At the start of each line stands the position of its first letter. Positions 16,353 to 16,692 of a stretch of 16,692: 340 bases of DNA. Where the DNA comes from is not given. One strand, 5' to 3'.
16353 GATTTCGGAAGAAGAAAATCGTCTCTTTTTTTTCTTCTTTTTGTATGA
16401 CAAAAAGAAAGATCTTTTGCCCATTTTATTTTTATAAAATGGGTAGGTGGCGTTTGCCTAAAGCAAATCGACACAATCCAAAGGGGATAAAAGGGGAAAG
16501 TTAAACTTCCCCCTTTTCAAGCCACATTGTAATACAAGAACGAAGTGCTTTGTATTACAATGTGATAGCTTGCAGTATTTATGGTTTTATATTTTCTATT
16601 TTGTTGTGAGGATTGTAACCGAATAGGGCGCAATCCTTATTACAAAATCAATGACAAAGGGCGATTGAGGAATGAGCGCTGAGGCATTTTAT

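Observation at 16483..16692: Second, different oriT-like site (15-bp IR + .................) at the other end of the window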

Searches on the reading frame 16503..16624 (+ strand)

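Call 34: search_protein_families(library=pfam, proteins=[L005:4208-4570:+, L005:4552-5781:+, L005:5781-6401:+])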
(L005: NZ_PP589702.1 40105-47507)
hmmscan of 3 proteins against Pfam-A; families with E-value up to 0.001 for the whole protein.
L005:4208-4570:+ (121 aa): 3 families
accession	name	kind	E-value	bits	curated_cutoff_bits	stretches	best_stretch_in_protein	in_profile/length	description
PF21983.2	NikA-like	-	2.1e-08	34.6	27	1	9-80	2-71/72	Mobilization protein NikA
PF05713.17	MobC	-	7e-07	30.1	23.2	1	66-87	3-20/45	Bacterial mobilisation protein (MobC)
PF18492.6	ORF_2_N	-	0.00064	20.3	29.2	1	19-97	43-118/122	Open reading frame 2 N-terminal domain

L005:4552-5781:+ (410 aa): 1 family
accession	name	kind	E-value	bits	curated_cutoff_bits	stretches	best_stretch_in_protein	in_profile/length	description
PF03432.20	Relaxase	-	3.3e-22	79.6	24.6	1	47-179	8-132/132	MobA/VirD2-like, nuclease domain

L005:5781-6401:+ (207 aa): 0 families

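Call 64: search_solved_structures(query=L005:4552-5781:+, max_evalue=0.01)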
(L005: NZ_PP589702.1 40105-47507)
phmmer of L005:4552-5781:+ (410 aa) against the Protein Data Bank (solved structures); distinct sequences matched with E-value up to 0.01: 0.
